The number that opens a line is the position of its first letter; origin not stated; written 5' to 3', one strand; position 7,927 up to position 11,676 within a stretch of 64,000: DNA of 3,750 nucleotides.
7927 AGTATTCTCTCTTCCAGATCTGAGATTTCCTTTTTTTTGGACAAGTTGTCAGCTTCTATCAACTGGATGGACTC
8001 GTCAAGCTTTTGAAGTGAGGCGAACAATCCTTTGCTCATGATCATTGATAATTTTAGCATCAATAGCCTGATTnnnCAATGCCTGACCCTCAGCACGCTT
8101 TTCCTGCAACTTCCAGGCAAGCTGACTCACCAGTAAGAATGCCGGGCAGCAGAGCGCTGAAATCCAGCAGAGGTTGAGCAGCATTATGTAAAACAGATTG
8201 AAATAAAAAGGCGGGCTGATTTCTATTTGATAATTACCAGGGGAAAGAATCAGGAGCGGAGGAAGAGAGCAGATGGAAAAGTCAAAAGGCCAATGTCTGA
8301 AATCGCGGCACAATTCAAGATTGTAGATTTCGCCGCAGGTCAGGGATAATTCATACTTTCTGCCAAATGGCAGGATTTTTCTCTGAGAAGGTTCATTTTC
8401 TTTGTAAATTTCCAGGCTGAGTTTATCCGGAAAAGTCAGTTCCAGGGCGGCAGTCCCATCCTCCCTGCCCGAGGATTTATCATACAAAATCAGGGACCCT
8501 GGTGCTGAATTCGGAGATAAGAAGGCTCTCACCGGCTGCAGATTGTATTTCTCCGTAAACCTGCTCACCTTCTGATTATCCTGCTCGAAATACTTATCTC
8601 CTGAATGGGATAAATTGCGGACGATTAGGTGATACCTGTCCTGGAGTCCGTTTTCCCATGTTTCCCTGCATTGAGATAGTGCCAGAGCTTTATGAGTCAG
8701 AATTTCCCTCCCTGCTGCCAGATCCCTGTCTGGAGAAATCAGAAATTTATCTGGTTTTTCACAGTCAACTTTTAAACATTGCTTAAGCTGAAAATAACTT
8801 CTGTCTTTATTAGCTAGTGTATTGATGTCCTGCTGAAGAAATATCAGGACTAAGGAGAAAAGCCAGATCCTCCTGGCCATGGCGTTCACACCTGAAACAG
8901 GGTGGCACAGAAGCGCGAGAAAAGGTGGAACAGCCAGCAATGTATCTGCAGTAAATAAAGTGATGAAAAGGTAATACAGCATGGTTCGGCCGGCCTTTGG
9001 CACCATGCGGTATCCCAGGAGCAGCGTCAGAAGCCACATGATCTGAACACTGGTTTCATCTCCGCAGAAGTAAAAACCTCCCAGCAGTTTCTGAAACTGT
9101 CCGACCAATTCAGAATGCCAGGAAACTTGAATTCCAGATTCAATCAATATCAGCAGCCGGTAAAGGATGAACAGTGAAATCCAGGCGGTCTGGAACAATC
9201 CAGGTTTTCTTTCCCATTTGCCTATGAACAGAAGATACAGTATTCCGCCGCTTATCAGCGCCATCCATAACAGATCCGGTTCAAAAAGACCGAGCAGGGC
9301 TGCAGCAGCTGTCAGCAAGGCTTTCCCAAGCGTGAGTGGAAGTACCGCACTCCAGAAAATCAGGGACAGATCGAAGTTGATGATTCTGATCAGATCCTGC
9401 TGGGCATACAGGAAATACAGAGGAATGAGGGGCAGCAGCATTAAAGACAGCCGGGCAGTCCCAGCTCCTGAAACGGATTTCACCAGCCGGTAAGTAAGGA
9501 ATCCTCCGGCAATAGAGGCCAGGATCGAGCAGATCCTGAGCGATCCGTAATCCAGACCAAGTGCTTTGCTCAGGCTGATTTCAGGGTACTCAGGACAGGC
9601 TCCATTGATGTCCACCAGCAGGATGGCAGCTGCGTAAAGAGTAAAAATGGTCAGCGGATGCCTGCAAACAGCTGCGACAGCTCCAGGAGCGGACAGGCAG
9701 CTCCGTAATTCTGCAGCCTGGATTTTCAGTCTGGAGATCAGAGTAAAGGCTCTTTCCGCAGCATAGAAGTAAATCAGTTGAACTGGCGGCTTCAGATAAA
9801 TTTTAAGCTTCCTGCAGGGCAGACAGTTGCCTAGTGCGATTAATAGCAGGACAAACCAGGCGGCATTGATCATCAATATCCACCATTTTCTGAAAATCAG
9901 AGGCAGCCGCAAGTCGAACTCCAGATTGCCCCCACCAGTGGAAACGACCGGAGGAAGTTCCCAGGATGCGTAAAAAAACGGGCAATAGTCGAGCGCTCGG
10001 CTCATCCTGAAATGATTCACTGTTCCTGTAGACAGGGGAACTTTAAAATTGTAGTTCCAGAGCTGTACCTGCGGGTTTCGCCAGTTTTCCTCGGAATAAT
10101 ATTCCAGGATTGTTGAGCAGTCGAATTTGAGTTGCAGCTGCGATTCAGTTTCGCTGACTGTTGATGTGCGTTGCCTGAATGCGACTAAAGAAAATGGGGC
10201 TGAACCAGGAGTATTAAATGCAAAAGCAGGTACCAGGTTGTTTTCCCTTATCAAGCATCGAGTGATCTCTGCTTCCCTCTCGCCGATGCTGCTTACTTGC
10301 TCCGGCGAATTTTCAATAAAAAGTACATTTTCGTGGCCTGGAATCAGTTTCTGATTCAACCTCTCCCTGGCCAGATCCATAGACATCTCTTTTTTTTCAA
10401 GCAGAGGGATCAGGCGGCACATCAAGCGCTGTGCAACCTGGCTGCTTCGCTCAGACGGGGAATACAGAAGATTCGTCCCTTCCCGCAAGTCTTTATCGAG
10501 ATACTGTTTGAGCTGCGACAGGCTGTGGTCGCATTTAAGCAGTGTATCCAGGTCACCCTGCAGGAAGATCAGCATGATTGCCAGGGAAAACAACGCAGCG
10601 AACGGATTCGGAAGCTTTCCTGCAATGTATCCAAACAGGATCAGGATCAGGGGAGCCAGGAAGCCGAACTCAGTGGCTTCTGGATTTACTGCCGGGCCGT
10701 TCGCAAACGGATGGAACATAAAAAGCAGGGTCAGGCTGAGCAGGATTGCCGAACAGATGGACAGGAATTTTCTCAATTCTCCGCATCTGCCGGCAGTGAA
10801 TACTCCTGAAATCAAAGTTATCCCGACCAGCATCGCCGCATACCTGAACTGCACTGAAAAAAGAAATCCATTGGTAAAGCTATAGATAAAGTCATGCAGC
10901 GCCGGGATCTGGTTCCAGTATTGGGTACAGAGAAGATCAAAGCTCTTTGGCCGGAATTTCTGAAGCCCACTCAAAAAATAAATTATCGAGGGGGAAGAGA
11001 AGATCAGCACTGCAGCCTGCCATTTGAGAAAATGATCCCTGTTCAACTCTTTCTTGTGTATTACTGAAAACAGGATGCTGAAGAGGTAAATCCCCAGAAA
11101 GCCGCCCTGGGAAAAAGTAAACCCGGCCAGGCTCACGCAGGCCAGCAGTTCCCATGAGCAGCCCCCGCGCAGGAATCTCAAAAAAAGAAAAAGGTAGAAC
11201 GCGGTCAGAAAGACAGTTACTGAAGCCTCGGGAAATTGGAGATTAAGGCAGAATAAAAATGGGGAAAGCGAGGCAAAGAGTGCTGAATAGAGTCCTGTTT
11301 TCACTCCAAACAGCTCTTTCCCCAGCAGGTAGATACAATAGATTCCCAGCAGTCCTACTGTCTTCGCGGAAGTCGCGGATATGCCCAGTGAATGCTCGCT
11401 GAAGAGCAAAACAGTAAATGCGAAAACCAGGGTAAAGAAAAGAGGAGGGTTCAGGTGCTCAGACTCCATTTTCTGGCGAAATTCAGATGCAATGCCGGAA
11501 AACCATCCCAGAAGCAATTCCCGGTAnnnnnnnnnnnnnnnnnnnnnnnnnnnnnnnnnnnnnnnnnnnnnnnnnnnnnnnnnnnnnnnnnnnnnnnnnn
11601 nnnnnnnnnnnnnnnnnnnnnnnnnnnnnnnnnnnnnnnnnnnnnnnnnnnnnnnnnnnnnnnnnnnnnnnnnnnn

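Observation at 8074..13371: Single 1765-aa ORF that is a head-to-tail fusion of three GT-C (ArnT/PMT-like) glycosyltransferase modules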

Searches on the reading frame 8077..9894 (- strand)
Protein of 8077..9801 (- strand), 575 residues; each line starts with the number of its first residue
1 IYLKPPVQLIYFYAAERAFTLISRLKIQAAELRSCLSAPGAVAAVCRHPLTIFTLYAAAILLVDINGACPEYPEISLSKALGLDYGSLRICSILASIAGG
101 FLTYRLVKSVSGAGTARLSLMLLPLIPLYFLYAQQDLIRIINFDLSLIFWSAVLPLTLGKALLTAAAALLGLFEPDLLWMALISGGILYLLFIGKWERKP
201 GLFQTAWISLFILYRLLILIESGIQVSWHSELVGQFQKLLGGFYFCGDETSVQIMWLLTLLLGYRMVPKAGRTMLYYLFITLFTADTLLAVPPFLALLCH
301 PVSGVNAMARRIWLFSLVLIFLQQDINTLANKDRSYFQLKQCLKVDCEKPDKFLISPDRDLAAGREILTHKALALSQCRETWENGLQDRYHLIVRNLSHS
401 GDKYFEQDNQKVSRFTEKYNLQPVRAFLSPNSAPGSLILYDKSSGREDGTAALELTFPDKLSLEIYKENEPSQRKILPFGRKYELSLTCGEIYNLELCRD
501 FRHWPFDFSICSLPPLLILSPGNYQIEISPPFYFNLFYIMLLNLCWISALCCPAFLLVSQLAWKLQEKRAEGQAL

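Call 41: search_protein_families(library=pfam, proteins=[window:8077-9801:-], max_evalue=10)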
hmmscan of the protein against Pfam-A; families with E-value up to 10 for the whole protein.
window:8077-9801:- (575 aa): 0 families

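Call 60: predict_structure(alignment_id=A4)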
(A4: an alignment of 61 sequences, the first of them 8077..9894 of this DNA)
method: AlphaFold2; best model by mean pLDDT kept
length: 606 residues; sequences in the alignment: 61
mean_pLDDT: 73.0   pTM: 0.77
mean pLDDT of the five models: 73.0, 71.3, 70.1, 69.2, 67.2
residues with pLDDT >= 90: 121; 70-90: 262; 50-70: 132; < 50: 91
segments of 3 or more residues with pLDDT < 50: 1-8, 25-60, 274-278, 356-363, 389-412, 604-606
pLDDT, mean of each block of 10 residues (from residue 1): 42 59 48 35 41 42 56 75 83 67 56 63 90 94 92 87 85 93 85 90 79 84 76 83 83 57 60 48 63 73 82 79 90 83 84 55 63 77 62 34 40 56 73 69 87 87 68 85 96 92 90 96 91 63 88 96 82 83 75 77 55
secondary structure, 60 per line:
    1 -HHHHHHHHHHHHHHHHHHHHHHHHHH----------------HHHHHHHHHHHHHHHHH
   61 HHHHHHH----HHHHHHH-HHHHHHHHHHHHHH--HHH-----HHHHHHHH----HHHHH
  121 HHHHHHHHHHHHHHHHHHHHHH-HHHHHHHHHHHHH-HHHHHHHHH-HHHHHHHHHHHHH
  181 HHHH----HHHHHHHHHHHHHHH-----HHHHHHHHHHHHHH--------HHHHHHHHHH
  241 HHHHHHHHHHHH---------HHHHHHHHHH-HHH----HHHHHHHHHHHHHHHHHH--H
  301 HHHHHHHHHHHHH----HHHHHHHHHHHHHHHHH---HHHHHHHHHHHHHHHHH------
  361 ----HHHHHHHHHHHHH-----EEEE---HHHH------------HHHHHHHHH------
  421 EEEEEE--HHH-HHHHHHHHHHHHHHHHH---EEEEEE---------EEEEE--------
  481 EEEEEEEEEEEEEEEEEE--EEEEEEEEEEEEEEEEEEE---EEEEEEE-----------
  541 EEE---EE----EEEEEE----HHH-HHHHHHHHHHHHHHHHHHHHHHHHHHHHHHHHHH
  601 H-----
elements in order: H2-27 H44-67 H72-78 H80-93 H104-111 H116-142 H144-156 H158-166 H168-184 H189-203 H209-222 H231-252 H262-271 H280-297 H300-313 H318-334 H338-354 H365-377 E383-386 H390-393 H406-414 E421-426 H433-449 E453-458 E468-472 E481-498 E501-519 E523-529 E541-543 E553-558 H567-601
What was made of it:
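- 8077..9801 (-): Module 3 (residues 1191-1765), the most degenerate module. It has no Pfam hit and its N-terminal membrane half is not significant against the active-family profile. Its C-terminal TMs, soluble domain and TM helix are clearly homologous to M1 and M2. AF2 pLDDT 73, pTM 0.77 (call 60).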

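Call 62: fold_search(model_id=the predicted structure, library=pdb)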
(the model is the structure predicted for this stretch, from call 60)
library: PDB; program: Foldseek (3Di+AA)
matches with E <= 10: 339; with E <= 0.001: 0
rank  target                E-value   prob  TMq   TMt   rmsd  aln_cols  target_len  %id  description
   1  6w98_A                2.1e-03  1.00  0.31  0.16  14.2       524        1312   14  Single-Particle Cryo-EM Structure of Arabinofuranosyltransferase AftD from Mycobacteria (released 2020-05-13)
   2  8age_A                3.7e-03  1.00  0.27  0.26  16.4       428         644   13  Structure of yeast oligosaccharylransferase complex with acceptor peptide bound (released 2022-12-07)
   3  8pn9_A                7.6e-03  1.00  0.31  0.29  11.5       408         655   12  Structure of human oligosaccharyltransferase OST-A complex bound to NGI-1 (released 2024-05-08)
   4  3waj                  8.6e-03  0.84  0.19  0.15  21.2       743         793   10  Crystal structure of the Archaeoglobus fulgidus oligosaccharyltransferase (O29867_ARCFU) complex with Zn and sulfate (released 2013-10-30)
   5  6ezn_F                9.0e-03  1.00  0.25  0.24  16.5       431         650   14  Cryo-EM structure of the yeast oligosaccharyltransferase (OST) complex (released 2018-01-17)
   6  9s6t_A                1.3e-02  1.00  0.42  0.50   9.9       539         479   12  Ternary cryo-EM structure of chicken ALG12 with Dol25-PP-GlcNAc2Man7, Dol25-P-Man, and Fab (released 2026-03-18)
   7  8agb_A                1.3e-02  0.98  0.21  0.20  17.4       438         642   15  Structure of yeast oligosaccharylransferase complex with lipid-linked oligosaccharide bound (released 2022-12-07)
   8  6wby                  1.6e-02  1.00  0.29  0.16  14.4       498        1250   13  Single-Particle Cryo-EM Structure of Arabinofuranosyltransferase AftD from Mycobacteria, Mutant R1389S Class 2 (released 2020-05-13)
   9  6s7o_A                1.8e-02  1.00  0.25  0.24  15.1       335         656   13  Cryo-EM structure of human oligosaccharyltransferase complex OST-A (released 2019-12-18)
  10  7oci_F                2.0e-02  0.99  0.27  0.26  14.7       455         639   12  Cryo-EM structure of yeast Ost6p containing oligosaccharyltransferase complex (released 2022-02-16)
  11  5gmy_A                2.7e-02  0.85  0.24  0.19  21.9       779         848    8  Crystal structure of the Archaeoglobus fulgidus oligosaccharyltransferase (O29867_ARCFU) tethered with an acceptor pep (released 2017-02-01)
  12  8b6l_I                2.9e-02  1.00  0.27  0.24  17.2       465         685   14  Subtomogram average of the human Sec61-TRAP-OSTA-translocon (released 2022-12-07)
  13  8agc_A                3.5e-02  0.99  0.27  0.24  15.8       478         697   12  Structure of yeast oligosaccharylransferase complex with lipid-linked oligosaccharide and non-acceptor peptide bound (released 2022-12-07)
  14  2zyr_A                5.8e-02  1.00  0.11  0.14   5.1       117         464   17  A. Fulgidus lipase with fatty acid fragment and magnesium (released 2009-06-16)
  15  9s6u_A                6.3e-02  1.00  0.29  0.32   6.9       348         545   14  Ternary cryo-EM structure of human ALG9 with Dol25-PP-GlcNAc2Man8, Dol25-P-Man and Fab (released 2026-03-18)
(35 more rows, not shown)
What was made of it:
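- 8077..9801 (-): Foldseek top hits are GT-C enzymes, but with E >= 2e-3 (call 62).
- On Pfam PMT_2 (PF13231) / GT-C_A fold glycosyltransferases: For the M3 model the top hits are also GT-C enzymes, but E is >= 2e-3 and the model was built on an alignment of GT-C homologs (calls 60, 62).
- The M3 model is of medium confidence, and its alignment consisted of GT-C homologs, which biases the fold (calls 60, 62).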

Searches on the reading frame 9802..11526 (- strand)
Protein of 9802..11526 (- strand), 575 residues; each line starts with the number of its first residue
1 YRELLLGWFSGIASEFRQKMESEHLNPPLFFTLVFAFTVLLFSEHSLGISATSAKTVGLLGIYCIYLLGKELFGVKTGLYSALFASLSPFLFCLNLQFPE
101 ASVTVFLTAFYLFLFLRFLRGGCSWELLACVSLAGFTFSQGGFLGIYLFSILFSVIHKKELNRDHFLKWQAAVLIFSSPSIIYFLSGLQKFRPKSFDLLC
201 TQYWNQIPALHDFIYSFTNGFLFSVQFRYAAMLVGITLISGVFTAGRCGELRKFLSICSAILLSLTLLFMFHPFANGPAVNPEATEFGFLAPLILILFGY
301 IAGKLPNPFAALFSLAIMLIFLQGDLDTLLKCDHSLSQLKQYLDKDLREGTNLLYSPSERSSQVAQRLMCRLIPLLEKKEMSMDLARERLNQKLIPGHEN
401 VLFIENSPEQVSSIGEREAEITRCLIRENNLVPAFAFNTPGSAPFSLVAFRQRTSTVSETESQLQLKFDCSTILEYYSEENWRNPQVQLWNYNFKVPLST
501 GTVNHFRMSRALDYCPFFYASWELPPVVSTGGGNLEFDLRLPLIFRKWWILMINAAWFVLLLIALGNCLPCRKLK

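Call 41: search_protein_families(library=pfam, proteins=[window:9802-11526:-], max_evalue=10)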
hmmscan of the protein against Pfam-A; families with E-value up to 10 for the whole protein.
window:9802-11526:- (575 aa): 1 family
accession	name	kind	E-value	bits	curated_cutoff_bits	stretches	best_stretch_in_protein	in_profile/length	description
PF13231.12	PMT_2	-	3.9e-09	37.3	26.1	1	28-182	3-159/160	Dolichyl-phosphate-mannose-protein mannosyltransferase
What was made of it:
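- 9802..11526 (-): Module 2 (residues 616-1190), a degenerate GT-C module. Homology starts at NPPLFF (the HPP motif). TM1 and DE are absent; R82S, Q127L, E128Q, R130P and Y132A in M1 numbering. Pfam PMT_2 37.3 bits (call 41).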

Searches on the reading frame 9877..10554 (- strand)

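Call 41: search_protein_families(library=pfam, proteins=[window:9877-10554:-], max_evalue=10)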
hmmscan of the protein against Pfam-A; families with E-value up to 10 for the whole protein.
window:9877-10554:- (226 aa): 1 family
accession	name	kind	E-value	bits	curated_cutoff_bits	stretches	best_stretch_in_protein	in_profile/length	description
PF10905.13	DUF2695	-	0.22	12.2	25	1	7-29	13-35/53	Protein of unknown function (DUF2695)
